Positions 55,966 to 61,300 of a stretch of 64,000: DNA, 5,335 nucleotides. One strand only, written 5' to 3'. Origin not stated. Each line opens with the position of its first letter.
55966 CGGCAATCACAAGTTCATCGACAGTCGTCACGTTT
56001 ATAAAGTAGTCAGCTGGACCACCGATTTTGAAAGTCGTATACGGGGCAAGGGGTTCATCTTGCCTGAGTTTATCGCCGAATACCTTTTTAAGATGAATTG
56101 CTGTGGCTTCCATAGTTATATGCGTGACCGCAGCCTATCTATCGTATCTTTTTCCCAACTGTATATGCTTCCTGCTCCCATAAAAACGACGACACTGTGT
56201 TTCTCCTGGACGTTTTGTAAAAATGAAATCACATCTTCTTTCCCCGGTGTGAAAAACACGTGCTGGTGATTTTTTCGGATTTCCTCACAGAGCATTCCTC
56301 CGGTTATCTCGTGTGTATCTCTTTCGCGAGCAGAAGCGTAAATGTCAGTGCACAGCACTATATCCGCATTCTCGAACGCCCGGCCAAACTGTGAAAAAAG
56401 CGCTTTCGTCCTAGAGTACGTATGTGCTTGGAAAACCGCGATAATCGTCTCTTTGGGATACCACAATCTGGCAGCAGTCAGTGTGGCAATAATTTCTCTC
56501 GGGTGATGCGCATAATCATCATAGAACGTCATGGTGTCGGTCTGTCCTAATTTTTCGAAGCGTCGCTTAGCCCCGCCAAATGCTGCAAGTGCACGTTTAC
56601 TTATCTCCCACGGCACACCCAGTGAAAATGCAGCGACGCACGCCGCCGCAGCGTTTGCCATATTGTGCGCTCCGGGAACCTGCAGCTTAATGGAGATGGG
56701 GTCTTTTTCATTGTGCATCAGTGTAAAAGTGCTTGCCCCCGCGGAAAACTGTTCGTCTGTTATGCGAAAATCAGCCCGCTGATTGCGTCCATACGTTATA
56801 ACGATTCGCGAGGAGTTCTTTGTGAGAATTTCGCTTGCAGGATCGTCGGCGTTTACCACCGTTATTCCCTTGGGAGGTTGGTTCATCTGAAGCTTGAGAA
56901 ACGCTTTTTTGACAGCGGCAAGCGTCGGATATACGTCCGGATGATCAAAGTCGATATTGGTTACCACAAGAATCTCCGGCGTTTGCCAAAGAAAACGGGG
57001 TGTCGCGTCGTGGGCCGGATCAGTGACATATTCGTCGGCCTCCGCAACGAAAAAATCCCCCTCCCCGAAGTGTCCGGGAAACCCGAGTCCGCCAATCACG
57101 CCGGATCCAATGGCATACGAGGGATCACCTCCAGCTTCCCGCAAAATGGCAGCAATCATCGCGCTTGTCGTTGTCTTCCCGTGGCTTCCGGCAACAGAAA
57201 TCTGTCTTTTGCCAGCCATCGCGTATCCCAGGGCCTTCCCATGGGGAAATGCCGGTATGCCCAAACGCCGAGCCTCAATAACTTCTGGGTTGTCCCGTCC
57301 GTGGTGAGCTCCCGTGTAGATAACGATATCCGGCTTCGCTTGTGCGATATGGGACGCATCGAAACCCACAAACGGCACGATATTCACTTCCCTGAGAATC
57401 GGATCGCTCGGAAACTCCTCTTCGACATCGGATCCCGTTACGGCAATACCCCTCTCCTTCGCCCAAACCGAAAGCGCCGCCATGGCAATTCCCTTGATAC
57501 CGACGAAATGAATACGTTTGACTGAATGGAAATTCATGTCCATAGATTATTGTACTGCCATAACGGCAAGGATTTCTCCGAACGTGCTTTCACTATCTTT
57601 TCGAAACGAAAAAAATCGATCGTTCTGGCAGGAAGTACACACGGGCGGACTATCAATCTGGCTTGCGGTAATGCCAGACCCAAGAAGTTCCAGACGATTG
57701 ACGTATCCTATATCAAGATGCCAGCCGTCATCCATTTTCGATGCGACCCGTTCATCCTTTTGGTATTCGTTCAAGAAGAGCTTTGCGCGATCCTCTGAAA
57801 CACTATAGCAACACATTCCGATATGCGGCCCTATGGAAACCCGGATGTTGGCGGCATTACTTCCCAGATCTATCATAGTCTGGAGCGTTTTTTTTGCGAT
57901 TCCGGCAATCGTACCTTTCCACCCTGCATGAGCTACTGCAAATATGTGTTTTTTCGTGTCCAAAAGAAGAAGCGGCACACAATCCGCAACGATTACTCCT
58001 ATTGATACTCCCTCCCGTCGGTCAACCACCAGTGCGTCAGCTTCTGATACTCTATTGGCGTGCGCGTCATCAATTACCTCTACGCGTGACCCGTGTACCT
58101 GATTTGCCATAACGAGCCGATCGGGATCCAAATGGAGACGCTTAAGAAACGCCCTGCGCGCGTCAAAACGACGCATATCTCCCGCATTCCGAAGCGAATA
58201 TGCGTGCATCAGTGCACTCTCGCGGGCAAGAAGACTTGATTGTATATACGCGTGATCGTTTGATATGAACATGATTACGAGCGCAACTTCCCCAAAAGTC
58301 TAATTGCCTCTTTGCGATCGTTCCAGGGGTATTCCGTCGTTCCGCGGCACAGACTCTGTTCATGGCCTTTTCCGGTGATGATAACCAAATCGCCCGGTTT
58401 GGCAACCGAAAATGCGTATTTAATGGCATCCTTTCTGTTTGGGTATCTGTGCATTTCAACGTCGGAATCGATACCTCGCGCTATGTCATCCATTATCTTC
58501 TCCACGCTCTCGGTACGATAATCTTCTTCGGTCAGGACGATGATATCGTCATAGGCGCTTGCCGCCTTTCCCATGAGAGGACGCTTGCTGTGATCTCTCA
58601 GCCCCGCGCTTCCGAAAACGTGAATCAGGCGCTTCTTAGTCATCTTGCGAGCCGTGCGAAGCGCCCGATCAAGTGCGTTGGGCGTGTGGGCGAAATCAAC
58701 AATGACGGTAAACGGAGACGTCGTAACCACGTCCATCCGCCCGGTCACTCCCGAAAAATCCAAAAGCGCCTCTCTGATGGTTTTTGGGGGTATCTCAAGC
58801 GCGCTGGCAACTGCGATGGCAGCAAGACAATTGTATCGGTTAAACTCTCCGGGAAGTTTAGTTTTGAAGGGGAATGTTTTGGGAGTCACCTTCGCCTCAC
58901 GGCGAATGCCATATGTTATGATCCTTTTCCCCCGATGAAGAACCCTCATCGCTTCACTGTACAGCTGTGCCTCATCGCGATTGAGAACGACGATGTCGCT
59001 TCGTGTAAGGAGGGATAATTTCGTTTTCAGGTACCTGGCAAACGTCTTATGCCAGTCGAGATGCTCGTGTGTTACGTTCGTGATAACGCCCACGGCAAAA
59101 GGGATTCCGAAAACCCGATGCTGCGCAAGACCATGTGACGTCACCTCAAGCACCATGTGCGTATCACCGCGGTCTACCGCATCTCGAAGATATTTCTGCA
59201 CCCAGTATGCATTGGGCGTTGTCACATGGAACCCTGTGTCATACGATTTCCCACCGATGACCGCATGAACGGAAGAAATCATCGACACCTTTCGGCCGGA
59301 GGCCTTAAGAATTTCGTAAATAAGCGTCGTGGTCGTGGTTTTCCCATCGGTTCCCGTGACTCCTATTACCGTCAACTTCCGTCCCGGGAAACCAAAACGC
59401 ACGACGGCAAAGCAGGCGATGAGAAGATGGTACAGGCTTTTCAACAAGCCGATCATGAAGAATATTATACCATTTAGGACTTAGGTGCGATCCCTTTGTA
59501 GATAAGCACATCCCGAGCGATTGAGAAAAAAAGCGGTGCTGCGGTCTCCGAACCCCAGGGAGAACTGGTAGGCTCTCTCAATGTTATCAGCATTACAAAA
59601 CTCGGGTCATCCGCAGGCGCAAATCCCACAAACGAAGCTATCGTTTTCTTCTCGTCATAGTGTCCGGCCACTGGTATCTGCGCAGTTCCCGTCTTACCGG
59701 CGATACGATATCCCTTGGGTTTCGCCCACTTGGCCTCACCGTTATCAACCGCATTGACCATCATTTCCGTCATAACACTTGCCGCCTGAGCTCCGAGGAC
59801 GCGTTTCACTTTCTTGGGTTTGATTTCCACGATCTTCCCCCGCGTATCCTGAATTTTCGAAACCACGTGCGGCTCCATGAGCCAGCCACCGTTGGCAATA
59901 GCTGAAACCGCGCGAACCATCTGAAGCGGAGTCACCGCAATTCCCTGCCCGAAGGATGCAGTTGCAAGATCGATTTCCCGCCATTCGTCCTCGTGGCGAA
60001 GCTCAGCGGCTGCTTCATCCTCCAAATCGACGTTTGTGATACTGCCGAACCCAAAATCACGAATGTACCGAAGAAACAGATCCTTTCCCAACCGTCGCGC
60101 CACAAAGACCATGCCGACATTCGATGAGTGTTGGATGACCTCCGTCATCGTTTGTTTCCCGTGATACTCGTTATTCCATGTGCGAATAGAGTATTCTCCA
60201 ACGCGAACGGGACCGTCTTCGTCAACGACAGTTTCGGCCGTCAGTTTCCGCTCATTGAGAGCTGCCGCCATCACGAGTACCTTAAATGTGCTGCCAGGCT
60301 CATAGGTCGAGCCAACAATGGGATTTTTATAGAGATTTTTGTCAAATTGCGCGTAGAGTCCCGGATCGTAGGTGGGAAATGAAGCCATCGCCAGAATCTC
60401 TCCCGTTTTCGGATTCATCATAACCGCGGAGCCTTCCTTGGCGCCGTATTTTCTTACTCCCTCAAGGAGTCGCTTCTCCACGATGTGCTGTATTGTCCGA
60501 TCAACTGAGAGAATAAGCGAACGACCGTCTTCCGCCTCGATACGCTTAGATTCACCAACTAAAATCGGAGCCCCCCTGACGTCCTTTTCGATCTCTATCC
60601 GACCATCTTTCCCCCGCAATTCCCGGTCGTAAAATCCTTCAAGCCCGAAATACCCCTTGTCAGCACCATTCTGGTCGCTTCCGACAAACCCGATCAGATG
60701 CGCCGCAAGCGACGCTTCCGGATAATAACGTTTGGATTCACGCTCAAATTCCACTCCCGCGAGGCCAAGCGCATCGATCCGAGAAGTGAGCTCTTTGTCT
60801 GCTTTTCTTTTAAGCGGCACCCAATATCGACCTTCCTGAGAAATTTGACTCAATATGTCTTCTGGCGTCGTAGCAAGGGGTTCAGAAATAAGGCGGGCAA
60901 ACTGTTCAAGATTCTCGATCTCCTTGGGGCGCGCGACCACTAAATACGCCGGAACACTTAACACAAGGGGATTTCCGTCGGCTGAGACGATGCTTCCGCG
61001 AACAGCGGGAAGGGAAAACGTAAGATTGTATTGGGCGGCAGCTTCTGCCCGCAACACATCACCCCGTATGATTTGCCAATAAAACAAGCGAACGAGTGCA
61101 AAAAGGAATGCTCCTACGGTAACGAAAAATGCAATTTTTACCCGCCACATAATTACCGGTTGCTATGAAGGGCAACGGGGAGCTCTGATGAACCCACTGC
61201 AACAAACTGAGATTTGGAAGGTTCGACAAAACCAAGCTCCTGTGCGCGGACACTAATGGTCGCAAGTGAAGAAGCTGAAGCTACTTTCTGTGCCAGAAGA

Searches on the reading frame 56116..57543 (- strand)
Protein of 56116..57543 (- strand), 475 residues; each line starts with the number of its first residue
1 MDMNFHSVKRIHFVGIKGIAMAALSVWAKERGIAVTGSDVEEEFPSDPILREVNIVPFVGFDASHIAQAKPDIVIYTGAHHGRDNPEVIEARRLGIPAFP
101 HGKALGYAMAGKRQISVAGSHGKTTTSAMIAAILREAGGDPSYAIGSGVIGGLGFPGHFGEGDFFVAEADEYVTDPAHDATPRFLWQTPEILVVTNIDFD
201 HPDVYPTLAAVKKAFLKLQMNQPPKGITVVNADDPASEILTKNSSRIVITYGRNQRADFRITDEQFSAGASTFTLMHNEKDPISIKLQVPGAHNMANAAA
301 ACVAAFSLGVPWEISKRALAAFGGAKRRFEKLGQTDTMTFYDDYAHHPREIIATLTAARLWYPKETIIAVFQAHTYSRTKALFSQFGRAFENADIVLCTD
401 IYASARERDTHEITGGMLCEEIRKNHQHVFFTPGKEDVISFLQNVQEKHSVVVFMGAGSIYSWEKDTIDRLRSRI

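Call 51: search_protein_families(library=pfam, proteins=[window:56116-57543:-], max_evalue=0.00001)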
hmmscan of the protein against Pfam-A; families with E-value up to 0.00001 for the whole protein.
window:56116-57543:- (475 aa): 3 families
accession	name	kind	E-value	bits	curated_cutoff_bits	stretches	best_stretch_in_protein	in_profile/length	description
PF08245.18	Mur_ligase_M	-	8.8e-28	98.1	24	1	117-305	1-200/200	Mur ligase middle domain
PF02875.26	Mur_ligase_C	-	1.8e-19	71.2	28.4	1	327-458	1-127/127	Mur ligase, glutamate ligase domain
PF01225.30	Mur_ligase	-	2.4e-15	57.1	21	1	10-112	1-94/95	Mur ligase family, catalytic domain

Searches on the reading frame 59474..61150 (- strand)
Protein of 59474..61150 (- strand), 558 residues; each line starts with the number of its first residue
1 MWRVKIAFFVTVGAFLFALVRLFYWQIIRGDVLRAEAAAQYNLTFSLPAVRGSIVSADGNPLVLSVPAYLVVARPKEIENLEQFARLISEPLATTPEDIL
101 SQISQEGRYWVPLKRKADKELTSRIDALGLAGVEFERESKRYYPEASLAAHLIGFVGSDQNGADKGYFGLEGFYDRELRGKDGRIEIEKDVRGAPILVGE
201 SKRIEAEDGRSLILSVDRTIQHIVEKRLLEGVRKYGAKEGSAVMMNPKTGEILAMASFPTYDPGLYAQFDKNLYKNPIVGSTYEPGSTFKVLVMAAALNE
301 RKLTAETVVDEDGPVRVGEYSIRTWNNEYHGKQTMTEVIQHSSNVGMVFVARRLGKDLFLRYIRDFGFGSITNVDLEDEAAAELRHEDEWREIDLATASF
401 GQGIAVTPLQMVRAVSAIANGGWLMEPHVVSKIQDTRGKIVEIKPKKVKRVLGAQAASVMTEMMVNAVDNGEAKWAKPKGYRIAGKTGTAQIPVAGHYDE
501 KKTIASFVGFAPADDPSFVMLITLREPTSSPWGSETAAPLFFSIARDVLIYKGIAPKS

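Call 51: search_protein_families(library=pfam, proteins=[window:59474-61150:-], max_evalue=0.00001)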
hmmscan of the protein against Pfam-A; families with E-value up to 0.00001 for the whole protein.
window:59474-61150:- (558 aa): 3 families
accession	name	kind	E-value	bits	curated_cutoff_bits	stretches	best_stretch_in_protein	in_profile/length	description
PF00905.27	Transpeptidase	-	1.9e-77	260.9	22.1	1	240-543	1-296/299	Penicillin binding protein transpeptidase domain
PF03717.20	PBP_dimer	-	1e-21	78.6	24.4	1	47-196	2-176/180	Penicillin-binding Protein dimerisation domain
PF13354.11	Beta-lactamase2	-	3.5e-07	30.2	22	1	283-490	21-190/214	Beta-lactamase enzyme family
